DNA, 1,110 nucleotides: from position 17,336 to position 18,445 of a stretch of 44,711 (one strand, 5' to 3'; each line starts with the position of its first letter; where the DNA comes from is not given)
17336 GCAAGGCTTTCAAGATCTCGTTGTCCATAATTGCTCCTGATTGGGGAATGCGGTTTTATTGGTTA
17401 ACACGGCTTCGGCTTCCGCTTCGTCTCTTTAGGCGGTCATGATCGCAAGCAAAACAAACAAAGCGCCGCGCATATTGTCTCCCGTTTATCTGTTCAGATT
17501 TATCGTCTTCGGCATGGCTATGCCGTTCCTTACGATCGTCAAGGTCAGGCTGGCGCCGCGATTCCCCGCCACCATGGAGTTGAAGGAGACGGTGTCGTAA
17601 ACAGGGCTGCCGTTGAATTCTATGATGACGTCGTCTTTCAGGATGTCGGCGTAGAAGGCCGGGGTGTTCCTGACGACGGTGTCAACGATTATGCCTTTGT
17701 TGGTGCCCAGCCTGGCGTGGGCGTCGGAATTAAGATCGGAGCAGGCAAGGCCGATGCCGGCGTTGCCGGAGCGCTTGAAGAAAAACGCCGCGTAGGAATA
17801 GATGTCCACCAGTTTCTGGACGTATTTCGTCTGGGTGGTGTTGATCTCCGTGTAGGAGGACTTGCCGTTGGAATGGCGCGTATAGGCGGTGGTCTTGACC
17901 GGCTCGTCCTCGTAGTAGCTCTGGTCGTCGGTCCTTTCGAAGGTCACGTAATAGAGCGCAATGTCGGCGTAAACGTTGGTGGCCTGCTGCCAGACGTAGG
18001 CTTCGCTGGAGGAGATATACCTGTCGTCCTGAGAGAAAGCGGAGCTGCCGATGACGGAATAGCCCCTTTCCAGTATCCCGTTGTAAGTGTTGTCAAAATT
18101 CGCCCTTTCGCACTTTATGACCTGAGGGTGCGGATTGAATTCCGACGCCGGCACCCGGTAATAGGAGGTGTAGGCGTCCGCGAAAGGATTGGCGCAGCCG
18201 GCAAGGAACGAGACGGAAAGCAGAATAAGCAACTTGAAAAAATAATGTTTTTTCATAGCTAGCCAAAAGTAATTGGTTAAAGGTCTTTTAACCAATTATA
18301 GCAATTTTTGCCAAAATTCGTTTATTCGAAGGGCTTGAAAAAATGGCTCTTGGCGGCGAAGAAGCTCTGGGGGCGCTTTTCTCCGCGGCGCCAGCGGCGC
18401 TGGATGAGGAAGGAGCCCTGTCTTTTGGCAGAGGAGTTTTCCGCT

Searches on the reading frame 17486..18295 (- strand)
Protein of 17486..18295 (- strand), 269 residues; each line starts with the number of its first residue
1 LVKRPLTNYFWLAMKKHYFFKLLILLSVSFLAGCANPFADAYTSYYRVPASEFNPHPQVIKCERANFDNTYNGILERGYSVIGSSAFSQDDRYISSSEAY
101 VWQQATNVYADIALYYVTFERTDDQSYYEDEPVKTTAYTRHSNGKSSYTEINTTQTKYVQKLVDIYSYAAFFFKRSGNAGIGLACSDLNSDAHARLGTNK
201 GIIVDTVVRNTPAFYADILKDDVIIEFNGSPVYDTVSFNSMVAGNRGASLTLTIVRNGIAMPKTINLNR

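Call 64: search_protein_families(library=pfam, proteins=[window:17486-18295:-], max_evalue=0.00001)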
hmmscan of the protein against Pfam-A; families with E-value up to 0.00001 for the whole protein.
window:17486-18295:- (269 aa): 2 families
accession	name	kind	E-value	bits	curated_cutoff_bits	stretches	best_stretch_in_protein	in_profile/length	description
PF13180.12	PDZ_2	-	6.7e-09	36.4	27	1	181-258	3-71/80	PDZ domain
PF17820.7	PDZ_6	-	3.5e-06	27.1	27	1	203-256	1-54/54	PDZ domain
